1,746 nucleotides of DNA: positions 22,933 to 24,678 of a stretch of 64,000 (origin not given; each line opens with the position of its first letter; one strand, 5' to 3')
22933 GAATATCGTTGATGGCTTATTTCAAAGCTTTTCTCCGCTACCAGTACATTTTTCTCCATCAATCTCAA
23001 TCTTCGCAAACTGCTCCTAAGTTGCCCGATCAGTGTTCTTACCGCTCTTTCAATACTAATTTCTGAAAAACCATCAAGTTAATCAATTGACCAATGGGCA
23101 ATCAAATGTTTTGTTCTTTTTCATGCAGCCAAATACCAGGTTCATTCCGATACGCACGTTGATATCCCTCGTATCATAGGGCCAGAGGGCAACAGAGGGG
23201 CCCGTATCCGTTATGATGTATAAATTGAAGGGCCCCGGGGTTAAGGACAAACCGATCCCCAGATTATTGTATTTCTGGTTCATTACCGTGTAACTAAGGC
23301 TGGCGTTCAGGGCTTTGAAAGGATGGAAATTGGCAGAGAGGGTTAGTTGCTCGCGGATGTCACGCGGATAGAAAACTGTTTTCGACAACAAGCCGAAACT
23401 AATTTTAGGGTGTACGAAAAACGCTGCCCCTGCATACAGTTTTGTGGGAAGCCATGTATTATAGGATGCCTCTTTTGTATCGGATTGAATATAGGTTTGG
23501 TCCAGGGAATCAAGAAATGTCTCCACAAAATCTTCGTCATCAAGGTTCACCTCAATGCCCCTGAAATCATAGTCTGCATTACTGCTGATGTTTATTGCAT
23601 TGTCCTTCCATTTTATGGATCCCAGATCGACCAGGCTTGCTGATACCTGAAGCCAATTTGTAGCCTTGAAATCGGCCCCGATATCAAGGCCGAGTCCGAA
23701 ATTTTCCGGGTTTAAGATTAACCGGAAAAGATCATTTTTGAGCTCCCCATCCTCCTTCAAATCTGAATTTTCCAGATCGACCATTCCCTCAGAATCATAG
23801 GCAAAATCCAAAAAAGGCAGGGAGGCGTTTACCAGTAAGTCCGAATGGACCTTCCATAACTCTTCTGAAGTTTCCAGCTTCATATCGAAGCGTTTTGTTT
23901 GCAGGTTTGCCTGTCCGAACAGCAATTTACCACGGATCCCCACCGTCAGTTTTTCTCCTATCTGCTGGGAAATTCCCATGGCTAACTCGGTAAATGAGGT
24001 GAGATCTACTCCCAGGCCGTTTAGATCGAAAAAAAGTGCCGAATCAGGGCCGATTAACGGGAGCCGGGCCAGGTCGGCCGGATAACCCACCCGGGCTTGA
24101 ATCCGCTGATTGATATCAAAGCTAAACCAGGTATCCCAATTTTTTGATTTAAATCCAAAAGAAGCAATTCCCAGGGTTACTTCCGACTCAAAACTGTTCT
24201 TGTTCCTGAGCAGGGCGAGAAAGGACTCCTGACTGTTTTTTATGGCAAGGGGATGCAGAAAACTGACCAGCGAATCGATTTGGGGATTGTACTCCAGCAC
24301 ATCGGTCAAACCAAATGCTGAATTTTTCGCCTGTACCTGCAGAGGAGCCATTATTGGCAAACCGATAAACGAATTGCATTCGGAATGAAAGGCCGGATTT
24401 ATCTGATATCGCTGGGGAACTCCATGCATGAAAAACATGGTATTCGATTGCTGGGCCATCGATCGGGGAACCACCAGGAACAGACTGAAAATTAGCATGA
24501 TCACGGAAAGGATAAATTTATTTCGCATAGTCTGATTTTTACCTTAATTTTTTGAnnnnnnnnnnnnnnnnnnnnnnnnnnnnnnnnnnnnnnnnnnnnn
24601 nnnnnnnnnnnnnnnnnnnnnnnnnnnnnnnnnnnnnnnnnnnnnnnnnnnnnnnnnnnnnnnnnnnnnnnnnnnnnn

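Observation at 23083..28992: Three co-directional, uncharacterised large envelope proteins, one with a PorP/SprF-like N-terminus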

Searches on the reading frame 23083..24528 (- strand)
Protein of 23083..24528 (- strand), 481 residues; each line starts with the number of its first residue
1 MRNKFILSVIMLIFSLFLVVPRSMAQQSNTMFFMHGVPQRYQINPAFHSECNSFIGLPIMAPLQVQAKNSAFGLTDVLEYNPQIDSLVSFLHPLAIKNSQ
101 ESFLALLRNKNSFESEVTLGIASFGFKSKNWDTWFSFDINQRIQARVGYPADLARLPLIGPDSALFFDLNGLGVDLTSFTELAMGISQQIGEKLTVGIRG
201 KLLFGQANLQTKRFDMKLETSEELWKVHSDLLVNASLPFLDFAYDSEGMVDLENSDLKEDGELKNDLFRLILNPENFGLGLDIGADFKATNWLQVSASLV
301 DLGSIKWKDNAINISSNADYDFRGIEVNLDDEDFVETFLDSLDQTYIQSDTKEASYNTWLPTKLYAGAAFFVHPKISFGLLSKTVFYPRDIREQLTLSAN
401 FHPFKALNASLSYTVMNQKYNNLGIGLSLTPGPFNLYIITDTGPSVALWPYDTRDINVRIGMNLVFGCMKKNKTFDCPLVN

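Call 3: search_protein_families(library=pfam, proteins=[window:23083-24528:-], max_evalue=1)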
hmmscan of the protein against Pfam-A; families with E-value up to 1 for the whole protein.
window:23083-24528:- (481 aa): 1 family
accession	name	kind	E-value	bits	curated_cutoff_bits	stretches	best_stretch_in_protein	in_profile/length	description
PF18990.6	DUF5723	-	3.4e-90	303.9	26.8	1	45-441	1-376/376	Family of unknown function (DUF5723)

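Call 4: search_protein_families(library=ncbifam, proteins=[window:23083-24528:-], max_evalue=1)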
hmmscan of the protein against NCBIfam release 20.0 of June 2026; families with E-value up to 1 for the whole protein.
window:23083-24528:- (481 aa): 1 family
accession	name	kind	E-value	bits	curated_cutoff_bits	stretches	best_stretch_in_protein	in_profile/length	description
NF053685.1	BamG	equivalog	0.073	12.1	250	0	181-212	136-167/397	BamG family beta-barrel-assembly machinery protein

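Call 7: find_homologous_proteins(query=window:23083-24528:-)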
Query window:23083-24528:- (481 aa): 452 proteins with E <= 0.001 among 8000 candidates; the best 120 are listed.
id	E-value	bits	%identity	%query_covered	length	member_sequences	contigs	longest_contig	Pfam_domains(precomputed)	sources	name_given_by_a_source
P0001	0.0e+0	1088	100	100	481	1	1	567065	PF18990.7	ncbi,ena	-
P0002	1.6e-251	853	75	100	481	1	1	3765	PF18990.7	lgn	-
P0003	1.1e-242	824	74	96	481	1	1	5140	PF18990.7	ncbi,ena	-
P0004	1.5e-196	672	60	96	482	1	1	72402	PF18990.7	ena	-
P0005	2.6e-169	582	54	99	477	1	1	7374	PF18990.7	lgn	-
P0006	2.5e-162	559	50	100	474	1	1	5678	PF18990.7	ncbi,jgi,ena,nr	ncbi:MAG TPA: DUF5723 family protein [Bacteroidales bacterium]|nr:DUF5723 family protein [Bacteroida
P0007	1.7e-160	553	51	95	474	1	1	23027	PF18990.7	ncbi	-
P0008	1.5e-159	550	50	98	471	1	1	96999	PF18990.7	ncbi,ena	-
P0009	3.6e-157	542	50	100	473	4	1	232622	PF18990.7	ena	-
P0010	2.9e-156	539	52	99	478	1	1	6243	PF18990.7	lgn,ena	-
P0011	1.5e-153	530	51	97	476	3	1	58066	PF18990.7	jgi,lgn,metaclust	metaclust:\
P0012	4.0e-152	525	51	100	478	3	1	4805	PF18990.7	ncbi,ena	-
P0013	2.0e-151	523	53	90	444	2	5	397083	PF18990.7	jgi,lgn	-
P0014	2.1e-151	523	54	93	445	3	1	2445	PF18990.7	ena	-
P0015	7.2e-151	521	50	97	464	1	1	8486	PF18990.7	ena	-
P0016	7.4e-151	521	51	98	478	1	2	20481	PF18990.7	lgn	-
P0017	2.0e-150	520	49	99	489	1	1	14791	PF18990.7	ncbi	-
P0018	7.9e-150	518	48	100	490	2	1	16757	PF18990.7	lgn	-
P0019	8.1e-150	518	49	95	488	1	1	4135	PF18990.7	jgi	jgi:hypothetical protein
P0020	1.4e-147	510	49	99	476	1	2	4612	PF18990.7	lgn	-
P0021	2.3e-147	510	48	99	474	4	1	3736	PF18990.7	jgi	-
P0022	4.0e-147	509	48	100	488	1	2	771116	PF18990.7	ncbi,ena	-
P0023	7.0e-147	508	49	99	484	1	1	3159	PF18990.7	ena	-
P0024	5.4e-146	505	48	99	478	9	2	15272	PF18990.7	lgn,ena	-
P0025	7.7e-145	501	49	96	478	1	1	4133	PF18990.7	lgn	-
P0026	2.9e-144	499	49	98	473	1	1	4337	PF18990.7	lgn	-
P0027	6.5e-143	495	48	98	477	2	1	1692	PF18990.7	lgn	-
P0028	1.3e-142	494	48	100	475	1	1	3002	PF18990.7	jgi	-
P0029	3.1e-142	493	47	100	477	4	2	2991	PF18990.7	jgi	jgi:hypothetical protein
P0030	4.5e-142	492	46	100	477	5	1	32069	PF18990.7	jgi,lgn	-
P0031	4.5e-141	489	47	100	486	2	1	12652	PF18990.7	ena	-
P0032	9.5e-141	488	47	100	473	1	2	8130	PF18990.7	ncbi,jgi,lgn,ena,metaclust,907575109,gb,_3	metaclust:\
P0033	1.3e-140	487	47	100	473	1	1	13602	PF18990.7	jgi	jgi:hypothetical protein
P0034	2.4e-140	486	47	92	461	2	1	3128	PF18990.7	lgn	-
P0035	1.9e-139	484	46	99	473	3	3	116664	PF18990.7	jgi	jgi:hypothetical protein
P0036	3.0e-139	483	50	93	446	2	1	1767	PF18990.7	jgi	-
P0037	4.4e-139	482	46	100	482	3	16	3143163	PF18990.7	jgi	jgi:hypothetical protein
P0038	4.4e-139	482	45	100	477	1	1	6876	PF18990.7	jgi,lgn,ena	-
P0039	1.1e-137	478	45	100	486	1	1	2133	PF18990.7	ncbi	-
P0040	3.9e-136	473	45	100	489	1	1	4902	PF18990.7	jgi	jgi:hypothetical protein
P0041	6.9e-135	468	45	100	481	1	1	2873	PF18990.7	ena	-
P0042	7.0e-134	465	45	99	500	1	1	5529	PF18990.7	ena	-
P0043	1.5e-133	464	50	79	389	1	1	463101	PF18990.7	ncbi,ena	-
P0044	4.3e-133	463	47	95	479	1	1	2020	PF18990.7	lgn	-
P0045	1.4e-131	458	46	99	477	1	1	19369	PF18990.7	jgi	jgi:hypothetical protein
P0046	8.1e-131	455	44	98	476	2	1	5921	PF18990.7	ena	-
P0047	1.3e-128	448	43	100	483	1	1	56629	PF18990.7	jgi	-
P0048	3.3e-117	410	42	100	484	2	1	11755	PF18990.7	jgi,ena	-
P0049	9.6e-113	395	42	95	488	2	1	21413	PF18990.7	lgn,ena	-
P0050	1.9e-112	395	42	94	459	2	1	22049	PF18990.7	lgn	-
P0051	8.7e-110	386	41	94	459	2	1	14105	PF18990.7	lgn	-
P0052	3.8e-106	374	53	65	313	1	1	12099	PF18990.7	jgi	jgi:hypothetical protein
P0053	4.5e-105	370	42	97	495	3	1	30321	PF18990.7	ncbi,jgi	-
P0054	1.7e-103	365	41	95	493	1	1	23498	PF18990.7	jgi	jgi:hypothetical protein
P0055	2.1e-102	361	41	95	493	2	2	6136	PF18990.7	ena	-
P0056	5.1e-102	360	44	100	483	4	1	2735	PF18990.7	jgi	-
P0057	7.2e-102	360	41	95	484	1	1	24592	PF18990.7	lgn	-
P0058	1.4e-101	359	43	98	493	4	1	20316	PF18990.7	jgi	jgi:hypothetical protein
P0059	2.1e-101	358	42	95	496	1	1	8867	PF18990.7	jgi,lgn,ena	-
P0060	2.6e-101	358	41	98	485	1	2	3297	PF18990.7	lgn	-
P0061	2.8e-101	358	40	100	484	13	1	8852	PF18990.7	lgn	-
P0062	3.3e-101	357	40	95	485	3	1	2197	PF18990.7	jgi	jgi:hypothetical protein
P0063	3.5e-101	357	41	95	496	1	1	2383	PF18990.7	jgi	jgi:hypothetical protein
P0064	3.6e-101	357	41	100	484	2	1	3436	PF18990.7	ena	-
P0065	9.1e-101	356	42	95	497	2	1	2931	PF18990.7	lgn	-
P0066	1.3e-100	356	40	95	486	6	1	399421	PF18990.7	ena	-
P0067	1.6e-100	355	38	99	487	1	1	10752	PF18990.7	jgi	jgi:hypothetical protein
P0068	3.8e-100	354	40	100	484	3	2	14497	PF18990.7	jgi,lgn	-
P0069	4.4e-100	354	40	99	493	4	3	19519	PF18990.7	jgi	jgi:hypothetical protein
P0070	1.3e-99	352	42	100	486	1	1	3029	PF18990.7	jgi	-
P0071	1.5e-99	352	39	97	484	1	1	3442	PF18990.7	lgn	-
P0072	1.6e-99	352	41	95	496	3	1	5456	PF18990.7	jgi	jgi:hypothetical protein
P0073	3.2e-99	351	38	100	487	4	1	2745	PF18990.7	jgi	jgi:hypothetical protein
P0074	4.5e-99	350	40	98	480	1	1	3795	PF18990.7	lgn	-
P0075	5.8e-99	350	40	98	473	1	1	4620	PF18990.7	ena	-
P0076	5.9e-99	350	40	98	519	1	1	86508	PF18990.7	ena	-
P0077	7.6e-99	350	40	95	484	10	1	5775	PF18990.7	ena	-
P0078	8.5e-99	349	43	96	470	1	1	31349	PF18990.7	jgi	jgi:hypothetical protein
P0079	1.3e-98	349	40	98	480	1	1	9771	PF18990.7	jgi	jgi:outer membrane protein W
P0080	1.6e-98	349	38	99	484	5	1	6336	PF18990.7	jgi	-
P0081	3.6e-98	347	40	100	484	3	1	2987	PF18990.7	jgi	jgi:hypothetical protein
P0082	4.4e-98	347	39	95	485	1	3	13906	PF18990.7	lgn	-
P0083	5.2e-98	347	39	95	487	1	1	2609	PF18990.7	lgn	-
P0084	8.1e-97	343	38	98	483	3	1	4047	PF18990.7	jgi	jgi:hypothetical protein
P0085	9.0e-97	343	39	99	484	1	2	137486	PF18990.7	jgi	-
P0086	1.2e-96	342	40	95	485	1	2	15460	PF18990.7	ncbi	-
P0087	1.4e-96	342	40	95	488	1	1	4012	PF18990.7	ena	-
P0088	2.0e-96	342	38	99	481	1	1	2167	PF18990.7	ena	-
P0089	3.9e-96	341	41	98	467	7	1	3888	PF18990.7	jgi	jgi:hypothetical protein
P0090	3.9e-96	341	38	99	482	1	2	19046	PF18990.7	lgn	-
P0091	6.8e-96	340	39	95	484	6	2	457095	PF18990.7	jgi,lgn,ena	-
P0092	9.9e-96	339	39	95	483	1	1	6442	PF18990.7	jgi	jgi:hypothetical protein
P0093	2.6e-95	338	39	100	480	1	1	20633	PF18990.7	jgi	-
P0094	8.9e-95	336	38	95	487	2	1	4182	PF18990.7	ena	-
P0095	1.2e-94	336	40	95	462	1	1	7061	PF18990.7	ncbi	-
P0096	2.7e-94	335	39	95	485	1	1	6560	PF18990.7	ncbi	-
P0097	3.2e-94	334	38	98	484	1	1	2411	PF18990.7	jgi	-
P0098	6.0e-93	330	37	95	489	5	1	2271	PF18990.7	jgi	jgi:hypothetical protein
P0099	1.2e-92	329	35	96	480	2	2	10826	PF18990.7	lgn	-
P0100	1.4e-92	329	38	100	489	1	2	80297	PF18990.7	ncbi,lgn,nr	ncbi:MAG: hypothetical protein JXR52_06980 [Bacteroidales bacterium]|nr:hypothetical protein [Bacter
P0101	2.5e-92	328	39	95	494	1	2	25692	PF18990.7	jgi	jgi:hypothetical protein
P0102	3.5e-92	328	39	95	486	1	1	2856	PF18990.7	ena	-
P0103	7.2e-91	323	38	99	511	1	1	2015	PF18990.7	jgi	jgi:hypothetical protein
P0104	2.6e-89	318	37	96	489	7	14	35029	PF18990.7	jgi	jgi:hypothetical protein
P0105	3.2e-88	315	37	95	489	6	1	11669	PF18990.7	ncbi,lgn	-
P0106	8.8e-88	313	34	100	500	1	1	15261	PF18990.7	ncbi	-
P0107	1.3e-86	309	37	95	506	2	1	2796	PF18990.7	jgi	jgi:hypothetical protein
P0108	1.6e-86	309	34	98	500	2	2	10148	PF18990.7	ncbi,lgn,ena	-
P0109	1.8e-86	309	37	97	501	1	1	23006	PF18990.7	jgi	jgi:hypothetical protein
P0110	1.0e-85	306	35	95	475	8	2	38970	PF18990.7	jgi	jgi:hypothetical protein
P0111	2.2e-85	305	37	98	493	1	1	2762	PF18990.7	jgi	jgi:hypothetical protein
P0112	2.4e-83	299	38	98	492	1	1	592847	PF18990.7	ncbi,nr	ncbi:MAG: DUF5723 family protein [Bacteroidota bacterium]|nr:DUF5723 family protein [Bacteroidota ba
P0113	6.4e-81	291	37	100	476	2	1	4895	PF18990.7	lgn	-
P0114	1.0e-80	290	36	98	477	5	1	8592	PF18990.7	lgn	-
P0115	1.2e-79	286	37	99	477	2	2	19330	PF18990.7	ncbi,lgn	ncbi:MAG: DUF5723 family protein [Bacteroidota bacterium]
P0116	3.4e-79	285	39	84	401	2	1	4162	PF18990.7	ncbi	ncbi:MAG: DUF5723 family protein, partial [Bacteroidota bacterium]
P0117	3.2e-78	282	38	93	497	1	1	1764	PF18990.7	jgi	jgi:hypothetical protein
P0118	1.4e-76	276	37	96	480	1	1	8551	PF18990.7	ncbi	-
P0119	4.8e-76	274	35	99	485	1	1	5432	PF18990.7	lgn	-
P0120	1.5e-74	270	37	99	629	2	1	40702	PF18990.7,PF05036.19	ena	-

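Call 12: find_encoding_contigs(protein=P0001, flank=10000, max_places=3)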
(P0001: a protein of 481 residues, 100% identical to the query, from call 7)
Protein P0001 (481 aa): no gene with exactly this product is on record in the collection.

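Call 13: find_encoding_contigs(protein=P0037, flank=10000, max_places=3)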
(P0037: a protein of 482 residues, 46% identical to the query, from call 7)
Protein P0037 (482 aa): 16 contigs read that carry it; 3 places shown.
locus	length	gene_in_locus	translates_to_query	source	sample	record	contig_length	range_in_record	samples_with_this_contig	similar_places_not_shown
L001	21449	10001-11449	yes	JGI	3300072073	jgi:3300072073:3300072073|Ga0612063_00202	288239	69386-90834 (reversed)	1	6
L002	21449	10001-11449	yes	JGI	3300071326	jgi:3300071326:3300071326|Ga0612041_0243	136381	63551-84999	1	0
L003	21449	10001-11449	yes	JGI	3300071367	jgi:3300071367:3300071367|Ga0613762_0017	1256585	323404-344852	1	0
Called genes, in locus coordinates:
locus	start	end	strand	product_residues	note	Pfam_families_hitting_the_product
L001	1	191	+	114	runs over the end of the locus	PF04237:YjbR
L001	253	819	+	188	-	PF04367:DUF502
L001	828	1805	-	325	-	PF04443:LuxE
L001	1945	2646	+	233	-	PF10988:DUF2807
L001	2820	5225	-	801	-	PF07715:Plug, PF00593:TonB_dep_Rec_b-barrel, PF14905:OMP_b-brl_3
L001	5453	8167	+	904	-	PF25292:Beta-prop_CGLA (faint), PF13517:FG-GAP_3 (faint), PF13570:Beta-prop_ACSF4 (weak)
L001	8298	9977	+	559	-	-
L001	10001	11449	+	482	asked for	PF18990:DUF5723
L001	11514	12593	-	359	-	PF04279:IspA, PF00293:NUDIX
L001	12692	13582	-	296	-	-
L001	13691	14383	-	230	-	PF13189:Cytidylate_kin2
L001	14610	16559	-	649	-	PF01807:Zn_ribbon_DnaG, PF08275:DNAG_N, PF01751:Toprim, PF13155:Toprim_2, PF13662:Toprim_4, PF28534:DUF8430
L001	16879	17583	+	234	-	PF02146:SIR2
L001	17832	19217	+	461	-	-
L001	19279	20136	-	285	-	PF14054:DUF4249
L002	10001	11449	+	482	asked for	PF18990:DUF5723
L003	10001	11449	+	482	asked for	PF18990:DUF5723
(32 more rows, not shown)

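Call 20: find_related_loci(query=A2, collection=genome_contigs, flank=8000)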
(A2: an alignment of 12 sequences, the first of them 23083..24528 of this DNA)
Query A2 (481 aa) in genome_contigs; peptide patterns used: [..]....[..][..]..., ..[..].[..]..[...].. (x = any residue, [..] = any of these).
39 stretches matched a pattern; 27 encode a relative of the query (tblastn E <= 1e-3); 26 distinct loci.
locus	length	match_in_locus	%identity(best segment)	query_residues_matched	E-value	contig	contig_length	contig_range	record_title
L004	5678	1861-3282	50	1-481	1e-164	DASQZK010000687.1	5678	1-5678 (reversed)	MAG TPA_asm: Bacteroidales bacterium isolate SMAG_U11090 k141_287719, whole genome shotgun sequence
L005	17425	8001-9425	50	2-481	1e-160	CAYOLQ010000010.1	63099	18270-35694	MAG TPA_asm: uncultured Chitinophaga sp. isolate SRP272421_co2_74 genome assembly, contig: NODE_679_length_63099_cov_7.0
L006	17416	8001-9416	52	6-481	2e-160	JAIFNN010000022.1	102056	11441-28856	MAG: Bacteroidetes bacterium isolate bin_92 scaffold_109, whole genome shotgun sequence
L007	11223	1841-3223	51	16-480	3e-158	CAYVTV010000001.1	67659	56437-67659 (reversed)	MAG TPA_asm: uncultured Bacteroidaceae bacterium isolate SRP241326_co1_334 genome assembly, contig: NODE_734_length_6765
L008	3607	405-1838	51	1-481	2e-164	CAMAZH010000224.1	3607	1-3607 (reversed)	MAG: Chitinophaga pinensis isolate MiH-14oct19-155 genome assembly, contig: MiH-14oct19-C64195, whole genome shotgun seq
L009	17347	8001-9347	52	25-480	9e-158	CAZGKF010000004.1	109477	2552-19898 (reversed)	MAG TPA_asm: uncultured Bacteroidaceae bacterium isolate SRP141376_co3_452 genome assembly, contig: NODE_298_length_1094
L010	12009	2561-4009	49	4-481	1e-156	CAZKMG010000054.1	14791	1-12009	MAG TPA_asm: uncultured Bacteroidaceae bacterium isolate binchicken_co129_645 genome assembly, contig: NODE_12207_length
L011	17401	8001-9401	48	1-481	1e-155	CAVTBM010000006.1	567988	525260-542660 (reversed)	MAG: uncultured Bacteroidales bacterium isolate MFD02416.bin.1.410 genome assembly, contig: contig_17827, whole genome s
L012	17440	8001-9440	48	1-481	2e-153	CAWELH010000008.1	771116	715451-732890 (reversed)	MAG: uncultured Bacteroidales bacterium isolate MFD05684.bin.1.26 genome assembly, contig: contig_83812, whole genome sh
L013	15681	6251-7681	48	4-481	1e-153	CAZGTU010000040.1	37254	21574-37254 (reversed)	MAG TPA_asm: uncultured Bacteroidaceae bacterium isolate SRP332253_co1_94 genome assembly, contig: NODE_1432_length_3725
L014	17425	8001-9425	47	1-481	7e-149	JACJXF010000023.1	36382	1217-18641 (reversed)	MAG: Bacteroidales bacterium isolate HK-STAS-BACT-5 HK-STAS-BACT-5_23, whole genome shotgun sequence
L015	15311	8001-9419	48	9-481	2e-147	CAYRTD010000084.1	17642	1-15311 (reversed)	MAG TPA_asm: uncultured Bacteroidaceae bacterium isolate SRP332253_co1_293 genome assembly, contig: NODE_5228_length_176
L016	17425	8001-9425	46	1-480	6e-147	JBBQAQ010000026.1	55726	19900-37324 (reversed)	MAG: Bacteroidales bacterium isolate Co_metawrap_1449 Cmw_1449_k141_25725968_length_55726_cov_65.1665, whole genome shot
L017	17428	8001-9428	48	1-481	8e-146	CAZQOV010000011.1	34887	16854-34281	MAG TPA_asm: uncultured Bacteroidaceae bacterium isolate SRP252850_co1_64 genome assembly, contig: NODE_1989_length_3488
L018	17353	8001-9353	46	25-481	7e-144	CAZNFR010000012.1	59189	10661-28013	MAG TPA_asm: uncultured Bacteroidaceae bacterium isolate SRP141376_co3_399 genome assembly, contig: NODE_1190_length_591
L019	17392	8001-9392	50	10-481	8e-166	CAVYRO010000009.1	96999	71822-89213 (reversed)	MAG: uncultured Bacteroidales bacterium isolate MFD05684.bin.1.228 genome assembly, contig: contig_64199, whole genome s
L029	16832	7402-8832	40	2-480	1e-107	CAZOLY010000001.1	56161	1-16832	MAG TPA_asm: uncultured Bacteroidales bacterium isolate SRP214966_co4_484 genome assembly, contig: NODE_289_length_56161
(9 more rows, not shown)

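Call 22: search_solved_structures(query=A1, max_evalue=10)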
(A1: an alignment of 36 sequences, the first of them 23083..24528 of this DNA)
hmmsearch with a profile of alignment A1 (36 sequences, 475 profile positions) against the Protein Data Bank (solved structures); distinct sequences matched with E-value up to 10: 0.

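Call 23: search_protein_families(library=pfam, alignment_id=A1, max_evalue=10)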
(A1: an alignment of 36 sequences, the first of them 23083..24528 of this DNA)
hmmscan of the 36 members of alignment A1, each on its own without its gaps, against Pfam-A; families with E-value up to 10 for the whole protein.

A. member 1, window:23083-24528:- (481 aa): 1 family
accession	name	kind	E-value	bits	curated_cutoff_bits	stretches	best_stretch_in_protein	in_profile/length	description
PF18990.6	DUF5723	-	3.4e-90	303.9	26.8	1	45-441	1-376/376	Family of unknown function (DUF5723)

B. families by the number of members that match (of 36 scanned): 8 families
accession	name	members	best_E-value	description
PF18990.6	DUF5723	36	6.3e-101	Family of unknown function (DUF5723)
PF13729.12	TraF_2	1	0.0003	F plasmid transfer operon, TraF, protein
PF13505.12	OMP_b-brl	1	0.0074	Outer membrane protein beta-barrel domain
PF20841.2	NtrZ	1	0.025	NtrZ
PF04357.19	TamB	1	0.052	TamB, inner membrane protein subunit of TAM complex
PF08191.17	LRR_adjacent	1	0.098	LRR adjacent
PF08267.18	Meth_synt_1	1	0.29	Cobalamin-independent synthase, N-terminal domain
PF06076.17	Orthopox_F14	1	0.52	Orthopoxvirus F14 protein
